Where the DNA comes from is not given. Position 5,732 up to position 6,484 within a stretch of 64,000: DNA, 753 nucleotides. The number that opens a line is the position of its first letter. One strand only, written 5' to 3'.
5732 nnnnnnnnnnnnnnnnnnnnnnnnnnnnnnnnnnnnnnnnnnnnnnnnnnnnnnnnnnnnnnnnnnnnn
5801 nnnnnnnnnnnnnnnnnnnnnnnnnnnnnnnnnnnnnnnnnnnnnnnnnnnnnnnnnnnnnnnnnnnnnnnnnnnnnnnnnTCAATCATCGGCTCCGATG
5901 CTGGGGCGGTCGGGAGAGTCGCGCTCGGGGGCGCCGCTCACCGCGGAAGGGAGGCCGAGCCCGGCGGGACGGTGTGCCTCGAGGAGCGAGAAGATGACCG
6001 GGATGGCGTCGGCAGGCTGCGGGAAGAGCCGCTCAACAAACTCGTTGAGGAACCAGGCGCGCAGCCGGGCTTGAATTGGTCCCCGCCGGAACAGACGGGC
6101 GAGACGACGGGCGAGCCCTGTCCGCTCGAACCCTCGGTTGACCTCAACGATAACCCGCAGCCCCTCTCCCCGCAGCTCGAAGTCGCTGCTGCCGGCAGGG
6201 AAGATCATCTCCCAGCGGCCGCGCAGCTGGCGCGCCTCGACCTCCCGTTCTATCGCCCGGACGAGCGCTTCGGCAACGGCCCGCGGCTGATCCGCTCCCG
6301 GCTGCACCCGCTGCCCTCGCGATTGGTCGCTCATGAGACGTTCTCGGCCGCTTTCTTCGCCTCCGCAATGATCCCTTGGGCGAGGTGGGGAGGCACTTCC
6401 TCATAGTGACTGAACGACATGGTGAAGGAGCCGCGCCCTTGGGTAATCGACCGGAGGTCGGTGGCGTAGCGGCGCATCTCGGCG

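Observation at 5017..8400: Orphan Dam-class adenine methyltransferase translationally coupled to an unknown 150 aa protein, both downstream of an EF-G paralogue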

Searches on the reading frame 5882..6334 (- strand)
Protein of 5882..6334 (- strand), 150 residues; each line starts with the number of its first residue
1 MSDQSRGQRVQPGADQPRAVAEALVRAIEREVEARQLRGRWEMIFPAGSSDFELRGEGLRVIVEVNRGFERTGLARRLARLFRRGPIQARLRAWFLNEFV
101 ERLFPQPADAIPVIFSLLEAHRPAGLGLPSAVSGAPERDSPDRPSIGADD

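Call 4: search_protein_families(library=pfam, proteins=[window:5882-6334:-], max_evalue=0.01)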
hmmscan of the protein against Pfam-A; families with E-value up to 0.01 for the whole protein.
window:5882-6334:- (150 aa): 0 families

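Call 6: find_homologous_proteins(query=window:5885-6334:-, max_evalue=0.001)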
Query window:5885-6334:- (150 aa): 16 proteins with E <= 0.001 among 432 candidates.
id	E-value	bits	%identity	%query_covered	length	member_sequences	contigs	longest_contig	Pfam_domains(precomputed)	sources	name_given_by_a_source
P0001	5.9e-90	317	100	100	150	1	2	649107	-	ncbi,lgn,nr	ncbi:MAG: hypothetical protein RMM58_07345 [Chloroflexota bacterium]|nr:hypothetical protein [Dehalo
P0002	1.1e-60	222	74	91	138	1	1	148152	-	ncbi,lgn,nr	ncbi:MAG: hypothetical protein KatS3mg060_3645 [Dehalococcoidia bacterium]|nr:MAG: hypothetical prot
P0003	7.6e-60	219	74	91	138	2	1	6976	-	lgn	-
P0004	1.7e-57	211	72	91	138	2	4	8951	-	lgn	-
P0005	5.4e-56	207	69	91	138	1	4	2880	-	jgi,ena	jgi:hypothetical protein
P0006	1.3e-55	205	73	85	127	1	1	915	-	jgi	jgi:hypothetical protein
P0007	1.0e-54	202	68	91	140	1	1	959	-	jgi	jgi:hypothetical protein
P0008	1.7e-52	195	67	91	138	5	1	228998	-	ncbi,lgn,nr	ncbi:MAG: hypothetical protein KatS3mg061_1838 [Dehalococcoidia bacterium]|nr:MAG: hypothetical prot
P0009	6.9e-50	187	66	87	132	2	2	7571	-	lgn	-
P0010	3.9e-49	184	64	89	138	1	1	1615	-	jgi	jgi:hypothetical protein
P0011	1.0e-47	180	62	91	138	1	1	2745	-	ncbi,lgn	-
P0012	1.8e-46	176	60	89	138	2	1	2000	-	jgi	-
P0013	6.9e-37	145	50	90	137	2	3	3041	-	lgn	-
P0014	6.4e-36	141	50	91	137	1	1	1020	-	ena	-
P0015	1.6e-34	137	50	91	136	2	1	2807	-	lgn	-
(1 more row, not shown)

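Call 7: search_protein_families(library=ncbifam, proteins=[window:5882-6334:-], max_evalue=0.01)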
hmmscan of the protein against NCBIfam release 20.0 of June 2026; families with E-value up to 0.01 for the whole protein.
window:5882-6334:- (150 aa): 0 families

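Call 9: find_encoding_contigs(protein=P0002, flank=8000, max_places=3)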
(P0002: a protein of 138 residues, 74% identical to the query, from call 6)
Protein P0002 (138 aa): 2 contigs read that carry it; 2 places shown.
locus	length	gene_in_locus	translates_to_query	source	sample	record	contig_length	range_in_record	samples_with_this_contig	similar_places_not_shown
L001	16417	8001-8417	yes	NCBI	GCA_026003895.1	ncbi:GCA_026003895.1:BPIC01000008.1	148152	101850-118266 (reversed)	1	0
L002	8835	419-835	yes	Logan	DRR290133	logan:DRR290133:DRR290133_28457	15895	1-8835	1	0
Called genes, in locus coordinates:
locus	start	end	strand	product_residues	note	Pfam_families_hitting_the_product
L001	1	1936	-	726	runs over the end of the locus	PF03710:GlnE, PF08335:GlnD_UR_UTase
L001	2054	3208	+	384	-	PF01663:Phosphodiest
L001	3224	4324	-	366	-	PF00296:Bac_luciferase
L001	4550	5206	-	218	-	PF02586:SRAP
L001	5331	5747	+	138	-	-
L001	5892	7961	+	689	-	PF00009:GTP_EFTU, PF22042:EF-G_D2, PF03144:GTP_EFTU_D2, PF14492:EFG_III, PF03764:EFG_IV, PF00679:EFG_C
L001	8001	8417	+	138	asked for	-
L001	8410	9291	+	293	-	PF02086:MethyltransfD12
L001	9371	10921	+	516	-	PF00496:SBP_bac_5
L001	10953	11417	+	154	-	PF14588:YjgF_endoribonc, PF01042:Ribonuc_L-PSP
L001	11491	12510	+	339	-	PF01209:Ubie_methyltran, PF05175:MTS, PF13489:Methyltransf_23 (weak), PF13847:Methyltransf_31, PF08241:Methyltransf_11, PF08242:Methyltransf_12, PF13649:Methyltransf_25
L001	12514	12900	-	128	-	PF02537:CRCB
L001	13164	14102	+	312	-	PF04909:Amidohydro_2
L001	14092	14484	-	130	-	-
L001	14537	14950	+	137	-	-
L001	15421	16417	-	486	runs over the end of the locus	PF00999:Na_H_Exchanger, PF00581:Rhodanese (weak)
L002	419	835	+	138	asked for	-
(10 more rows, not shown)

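Call 10: find_encoding_contigs(protein=P0008, flank=8000, max_places=3)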
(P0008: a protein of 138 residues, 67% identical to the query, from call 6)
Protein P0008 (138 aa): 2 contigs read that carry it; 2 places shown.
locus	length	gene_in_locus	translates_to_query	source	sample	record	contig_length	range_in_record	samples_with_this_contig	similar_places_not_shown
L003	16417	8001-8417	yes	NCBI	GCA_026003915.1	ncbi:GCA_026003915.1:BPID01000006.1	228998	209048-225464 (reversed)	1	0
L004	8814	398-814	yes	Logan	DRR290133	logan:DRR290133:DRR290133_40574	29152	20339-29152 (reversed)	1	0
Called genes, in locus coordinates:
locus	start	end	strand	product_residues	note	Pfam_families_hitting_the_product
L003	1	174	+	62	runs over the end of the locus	PF00391:PEP-utilizers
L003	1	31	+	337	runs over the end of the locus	PF01326:PPDK_N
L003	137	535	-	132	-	-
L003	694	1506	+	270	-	PF02896:PEP-utilizers_C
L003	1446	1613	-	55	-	-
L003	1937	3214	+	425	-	PF08275:DNAG_N, PF01751:Toprim, PF13155:Toprim_2, PF13362:Toprim_3 (weak), PF13662:Toprim_4, PF10410:DnaB_bind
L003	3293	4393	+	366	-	PF00140:Sigma70_r1_2, PF04542:Sigma70_r2, PF04539:Sigma70_r3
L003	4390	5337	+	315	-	PF04539:Sigma70_r3, PF00293:NUDIX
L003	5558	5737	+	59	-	-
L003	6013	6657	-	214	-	-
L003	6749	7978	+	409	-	PF22042:EF-G_D2, PF03144:GTP_EFTU_D2, PF14492:EFG_III, PF03764:EFG_IV, PF00679:EFG_C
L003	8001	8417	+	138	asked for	-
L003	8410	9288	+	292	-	PF02086:MethyltransfD12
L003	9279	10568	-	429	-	-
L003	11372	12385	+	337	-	PF01209:Ubie_methyltran, PF05175:MTS (weak), PF13489:Methyltransf_23, PF13847:Methyltransf_31, PF08241:Methyltransf_11, PF08242:Methyltransf_12, PF13649:Methyltransf_25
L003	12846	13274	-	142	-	-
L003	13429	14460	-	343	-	PF07238:PilZ (weak)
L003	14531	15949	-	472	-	PF00590:TP_methylase, PF03819:MazG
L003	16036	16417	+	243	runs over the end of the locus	PF07314:Lit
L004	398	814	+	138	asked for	-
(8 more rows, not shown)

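Call 14: find_encoding_contigs(protein=P0013, flank=5000, max_places=3)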
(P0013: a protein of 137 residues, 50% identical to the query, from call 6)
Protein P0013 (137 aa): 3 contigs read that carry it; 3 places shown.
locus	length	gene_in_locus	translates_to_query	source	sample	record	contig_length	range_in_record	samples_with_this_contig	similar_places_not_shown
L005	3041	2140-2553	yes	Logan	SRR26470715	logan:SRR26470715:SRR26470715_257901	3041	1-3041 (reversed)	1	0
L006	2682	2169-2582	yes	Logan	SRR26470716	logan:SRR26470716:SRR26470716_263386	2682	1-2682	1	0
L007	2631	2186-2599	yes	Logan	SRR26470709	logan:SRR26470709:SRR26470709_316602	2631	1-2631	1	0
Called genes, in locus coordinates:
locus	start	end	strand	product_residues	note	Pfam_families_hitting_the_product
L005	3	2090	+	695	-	?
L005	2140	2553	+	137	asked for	-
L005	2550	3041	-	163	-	?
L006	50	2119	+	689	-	PF00009:GTP_EFTU, PF01926:MMR_HSR1 (faint), PF22042:EF-G_D2, PF03144:GTP_EFTU_D2, PF14492:EFG_III, PF03764:EFG_IV, PF00679:EFG_C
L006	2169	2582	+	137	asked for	-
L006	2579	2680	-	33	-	?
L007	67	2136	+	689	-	PF00009:GTP_EFTU, PF01926:MMR_HSR1 (faint), PF22042:EF-G_D2, PF03144:GTP_EFTU_D2, PF14492:EFG_III, PF03764:EFG_IV, PF00679:EFG_C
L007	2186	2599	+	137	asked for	-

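Call 15: find_encoding_contigs(protein=P0015, flank=5000, max_places=3)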
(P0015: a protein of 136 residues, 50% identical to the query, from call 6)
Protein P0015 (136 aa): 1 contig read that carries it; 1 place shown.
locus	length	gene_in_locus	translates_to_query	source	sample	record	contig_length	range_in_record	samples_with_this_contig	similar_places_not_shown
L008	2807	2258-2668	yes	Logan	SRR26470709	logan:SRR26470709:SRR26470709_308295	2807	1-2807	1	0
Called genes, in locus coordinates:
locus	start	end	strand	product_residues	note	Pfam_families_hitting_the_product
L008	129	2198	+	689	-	PF00009:GTP_EFTU, PF22042:EF-G_D2, PF03144:GTP_EFTU_D2, PF14492:EFG_III, PF03764:EFG_IV, PF00679:EFG_C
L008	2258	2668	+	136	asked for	-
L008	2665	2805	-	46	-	?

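Call 16: find_encoding_contigs(protein=P0004, flank=8000, max_places=3)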
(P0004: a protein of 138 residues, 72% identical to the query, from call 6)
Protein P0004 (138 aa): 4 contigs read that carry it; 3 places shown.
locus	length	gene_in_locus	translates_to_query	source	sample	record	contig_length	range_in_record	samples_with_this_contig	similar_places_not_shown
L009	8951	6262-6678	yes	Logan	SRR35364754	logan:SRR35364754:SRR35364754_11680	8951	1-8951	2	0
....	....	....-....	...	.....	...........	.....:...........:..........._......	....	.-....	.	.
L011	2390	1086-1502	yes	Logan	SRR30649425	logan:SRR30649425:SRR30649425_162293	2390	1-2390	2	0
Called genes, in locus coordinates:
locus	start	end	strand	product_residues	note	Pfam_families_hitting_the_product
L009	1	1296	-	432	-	?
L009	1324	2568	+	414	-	PF01663:Phosphodiest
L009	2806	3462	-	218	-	PF02586:SRAP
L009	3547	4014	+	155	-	-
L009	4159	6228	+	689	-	PF00009:GTP_EFTU, PF01926:MMR_HSR1 (weak), PF22042:EF-G_D2, PF03144:GTP_EFTU_D2, PF14492:EFG_III, PF03764:EFG_IV, PF00679:EFG_C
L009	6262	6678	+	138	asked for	-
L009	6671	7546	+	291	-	PF02086:MethyltransfD12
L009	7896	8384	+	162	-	PF14588:YjgF_endoribonc, PF01042:Ribonuc_L-PSP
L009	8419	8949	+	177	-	?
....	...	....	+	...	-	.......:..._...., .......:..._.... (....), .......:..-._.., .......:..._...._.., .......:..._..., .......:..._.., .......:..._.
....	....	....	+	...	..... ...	?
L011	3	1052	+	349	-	?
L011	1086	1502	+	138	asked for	-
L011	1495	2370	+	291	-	PF02086:MethyltransfD12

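Call 17: search_protein_families(library=pfam, proteins=[L005:2550-3041:-, L001:5331-5747:+, L009:3547-4014:+, L003:9279-10568:-, L003:6013-6657:-], max_evalue=0.01)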
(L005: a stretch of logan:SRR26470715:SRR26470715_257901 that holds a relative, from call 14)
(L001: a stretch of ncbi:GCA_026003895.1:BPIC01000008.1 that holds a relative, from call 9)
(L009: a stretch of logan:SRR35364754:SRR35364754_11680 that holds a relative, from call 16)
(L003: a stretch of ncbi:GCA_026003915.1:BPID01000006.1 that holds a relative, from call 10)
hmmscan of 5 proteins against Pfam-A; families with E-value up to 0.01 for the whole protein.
L005:2550-3041:- (163 aa): 1 family
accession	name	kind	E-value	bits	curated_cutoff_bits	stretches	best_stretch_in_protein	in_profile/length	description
PF00132.30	Hexapep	-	0.00011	22.1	27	0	75-100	1-26/36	Bacterial transferase hexapeptide (six repeats)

L001:5331-5747:+ (138 aa): 0 families

L009:3547-4014:+ (155 aa): 0 families

L003:9279-10568:- (429 aa): 0 families

L003:6013-6657:- (214 aa): 0 families

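Call 19: find_related_loci(query=A1, collection=genome_contigs, flank=6000)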
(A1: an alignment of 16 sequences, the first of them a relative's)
Query A1 (150 aa) in genome_contigs; peptide patterns used: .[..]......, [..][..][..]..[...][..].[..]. (x = any residue, [..] = any of these).
81 stretches matched a pattern; 3 encode a relative of the query (tblastn E <= 1e-3); 3 distinct loci.
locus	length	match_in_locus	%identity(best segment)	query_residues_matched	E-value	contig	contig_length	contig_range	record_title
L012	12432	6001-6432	72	7-150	8e-67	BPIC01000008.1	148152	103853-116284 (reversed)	MAG: Dehalococcoidia bacterium KatS3mg060 DNA, contig_16704, whole genome shotgun sequence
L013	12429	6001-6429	66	8-150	2e-59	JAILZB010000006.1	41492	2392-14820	MAG: Chloroflexota bacterium isolate HOT.Cluster.3 Contig6, whole genome shotgun sequence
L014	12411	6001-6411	66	14-150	1e-56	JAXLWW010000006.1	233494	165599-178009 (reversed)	MAG: Dehalococcoidia bacterium isolate STL-CHL33 C3.105.fa-6, whole genome shotgun sequence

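Call 20: predict_structure(alignment_id=A1)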
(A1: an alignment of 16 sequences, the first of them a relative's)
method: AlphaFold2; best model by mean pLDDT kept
length: 150 residues; sequences in the alignment: 16
mean_pLDDT: 77.4   pTM: 0.66
mean pLDDT of the five models: 77.4, 76.9, 75.9, 74.6, 73.8
residues with pLDDT >= 90: 62; 70-90: 46; 50-70: 13; < 50: 29
segments of 3 or more residues with pLDDT < 50: 1-4, 131-140, 143-150
pLDDT, mean of each block of 10 residues (from residue 1): 48 74 96 85 93 91 91 81 88 84 94 91 60 43 44
secondary structure, 60 per line:
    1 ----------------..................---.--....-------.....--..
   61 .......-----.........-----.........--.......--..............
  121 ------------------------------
elements in order: H17-34 E41-44 E52-56 E59-67 H73-81 E87-95 E98-104 H107-120

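Call 22: search_protein_representatives(alignment_id=A1)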
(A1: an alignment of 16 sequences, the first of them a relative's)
Query: 16 sequences, 138 profile positions. Proteins with E-value up to 0.001 (for the whole library): 5; up to 1e-10: 2; up to 1e-30: 2. The best 5 are listed.
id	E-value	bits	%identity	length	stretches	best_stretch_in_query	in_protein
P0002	5.2e-71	252.8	-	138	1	1-138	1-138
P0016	8.5e-42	158.2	-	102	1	1-102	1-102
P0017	1.5e-07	47.2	-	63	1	12-56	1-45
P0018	4.8e-06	42.4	-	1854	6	4-60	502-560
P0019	1.7e-04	37.4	-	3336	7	89-130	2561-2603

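Call 26: fold_search(model_id=the predicted structure, library=pdb)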
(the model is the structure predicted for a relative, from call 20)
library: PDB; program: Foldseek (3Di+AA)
matches with E <= 10: 464; with E <= 0.001: 0
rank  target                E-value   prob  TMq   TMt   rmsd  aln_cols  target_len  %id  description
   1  5n9j_A                8.7e-02  0.94  0.42  0.13   5.6       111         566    9  Core Mediator of transcriptional regulation (released 2017-05-17)
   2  5fgo_D                1.4e-01  0.82  0.27  0.55   5.5        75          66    8  Crystal structure of D. melanogaster Pur-alpha repeat III. (released 2016-01-20)
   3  5fgo_E                2.3e-01  0.69  0.27  0.56   5.2        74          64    7  Crystal structure of D. melanogaster Pur-alpha repeat III. (released 2016-01-20)
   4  5fgo_F                2.6e-01  0.63  0.28  0.58   5.4        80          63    8  Crystal structure of D. melanogaster Pur-alpha repeat III. (released 2016-01-20)
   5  4umv                  3.0e-01  0.15  0.23  0.08  15.3       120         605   20  CRYSTAL STRUCTURE OF A ZINC-TRANSPORTING PIB-TYPE ATPASE IN THE E2P STATE (released 2014-08-13)
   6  5fgo_A                3.3e-01  0.69  0.27  0.58   4.8        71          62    8  Crystal structure of D. melanogaster Pur-alpha repeat III. (released 2016-01-20)
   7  2it9_A                4.3e-01  0.16  0.22  0.26  12.3       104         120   12  Crystal structure of a protein with unknown function from DUF155 family (YP_292156.1) from Prochlorococcus sp. NATL2A  (released 2006-11-28)
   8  8chw_B                4.5e-01  0.51  0.28  0.54   5.1        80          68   11  Crystal structure of human PURA (fragment Pro216-Lys280, PUR repeat III) (released 2024-02-21)
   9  1p32_B                5.5e-01  0.10  0.19  0.18  12.8        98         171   11  CRYSTAL STRUCTURE OF HUMAN P32, A DOUGHNUT-SHAPED ACIDIC MITOCHONDRIAL MATRIX PROTEIN (released 1999-04-06)
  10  5oqm_l                6.2e-01  0.35  0.35  0.14   5.4       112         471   10  STRUCTURE OF YEAST TRANSCRIPTION PRE-INITIATION COMPLEX WITH TFIIH AND CORE MEDIATOR (released 2018-05-09)
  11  8chw_A                6.6e-01  0.38  0.28  0.54   5.1        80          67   11  Crystal structure of human PURA (fragment Pro216-Lys280, PUR repeat III) (released 2024-02-21)
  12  1kz7_C                7.0e-01  0.03  0.12  0.07  12.0       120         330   12  Crystal Structure of the DH/PH Fragment of Murine Dbs in Complex with the Placental Isoform of Human Cdc42 (released 2002-03-20)
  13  1p32_A                7.4e-01  0.08  0.19  0.16  12.7        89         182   15  CRYSTAL STRUCTURE OF HUMAN P32, A DOUGHNUT-SHAPED ACIDIC MITOCHONDRIAL MATRIX PROTEIN (released 1999-04-06)
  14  6szw_A                7.4e-01  0.08  0.17  0.15  13.2        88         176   14  Asymmetric complex of Factor XII and kininogen with gC1qR/C1QBP/P32 is governed by allostery (released 2020-07-22)
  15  9m3d_E                7.9e-01  0.07  0.16  0.09  10.8        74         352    8  Crystal structure of the DgpA1 protein from W974-1 substrate free form (released 2026-03-04)
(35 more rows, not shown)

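Call 27: find_encoding_contigs(protein=P0009, flank=6000, max_places=2)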
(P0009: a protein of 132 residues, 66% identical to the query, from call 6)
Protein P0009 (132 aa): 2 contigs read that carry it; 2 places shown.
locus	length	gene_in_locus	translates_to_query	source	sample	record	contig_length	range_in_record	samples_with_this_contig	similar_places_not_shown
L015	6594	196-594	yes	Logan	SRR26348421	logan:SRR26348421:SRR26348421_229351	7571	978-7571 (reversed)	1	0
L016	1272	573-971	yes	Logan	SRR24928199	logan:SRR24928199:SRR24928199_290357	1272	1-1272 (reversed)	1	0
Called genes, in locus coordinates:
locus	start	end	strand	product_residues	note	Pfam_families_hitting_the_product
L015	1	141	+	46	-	?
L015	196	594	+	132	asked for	-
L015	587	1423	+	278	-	PF02086:MethyltransfD12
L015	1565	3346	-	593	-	-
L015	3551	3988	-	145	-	-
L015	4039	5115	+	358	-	PF08450:SGL (faint), PF24684:Vgb_lyase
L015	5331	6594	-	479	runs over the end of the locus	PF00999:Na_H_Exchanger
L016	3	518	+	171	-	?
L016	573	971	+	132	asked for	-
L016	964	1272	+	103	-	?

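Call 28: find_encoding_contigs(protein=P0011, flank=6000, max_places=2)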
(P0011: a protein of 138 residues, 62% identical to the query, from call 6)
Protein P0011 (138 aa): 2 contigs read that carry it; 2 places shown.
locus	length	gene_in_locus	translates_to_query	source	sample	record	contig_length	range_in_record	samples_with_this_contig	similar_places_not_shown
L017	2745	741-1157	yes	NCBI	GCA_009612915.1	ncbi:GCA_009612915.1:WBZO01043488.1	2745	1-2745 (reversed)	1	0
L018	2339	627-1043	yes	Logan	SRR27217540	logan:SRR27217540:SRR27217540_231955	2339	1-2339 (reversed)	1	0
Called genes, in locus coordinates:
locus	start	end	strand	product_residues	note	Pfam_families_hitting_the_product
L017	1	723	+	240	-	?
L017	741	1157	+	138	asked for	-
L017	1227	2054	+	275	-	PF02086:MethyltransfD12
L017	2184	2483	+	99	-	-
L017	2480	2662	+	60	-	-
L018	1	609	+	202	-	?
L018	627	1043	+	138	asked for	-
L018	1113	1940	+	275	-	PF02086:MethyltransfD12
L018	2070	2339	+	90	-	?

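Call 34: search_protein_families(library=pfam, proteins=[L014:6407-7243:+, L013:6425-7303:+], max_evalue=0.001)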
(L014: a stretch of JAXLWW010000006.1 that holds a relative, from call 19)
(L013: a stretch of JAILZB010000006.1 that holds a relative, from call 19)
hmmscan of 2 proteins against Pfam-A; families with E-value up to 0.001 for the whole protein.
L014:6407-7243:+ (278 aa): 1 family
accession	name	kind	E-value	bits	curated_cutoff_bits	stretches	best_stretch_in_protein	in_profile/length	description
PF02086.21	MethyltransfD12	-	1.1e-52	179.7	22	1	20-260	1-253/253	D12 class N6 adenine-specific DNA methyltransferase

L013:6425-7303:+ (292 aa): 1 family
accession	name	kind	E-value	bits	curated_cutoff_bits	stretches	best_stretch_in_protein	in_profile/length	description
PF02086.21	MethyltransfD12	-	2.3e-58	198.4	22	1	33-269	1-249/253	D12 class N6 adenine-specific DNA methyltransferase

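Call 36: search_solved_structures(query=A1, max_evalue=10)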
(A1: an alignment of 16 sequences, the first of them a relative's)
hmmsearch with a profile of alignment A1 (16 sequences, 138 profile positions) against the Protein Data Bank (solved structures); distinct sequences matched with E-value up to 10: 2.
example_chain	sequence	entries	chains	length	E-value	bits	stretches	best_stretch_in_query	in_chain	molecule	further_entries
6vfi_A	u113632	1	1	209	0.0011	21.7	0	35-65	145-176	O43_dn18A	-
7bqb_A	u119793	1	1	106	0.99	12.2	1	8-71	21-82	NF6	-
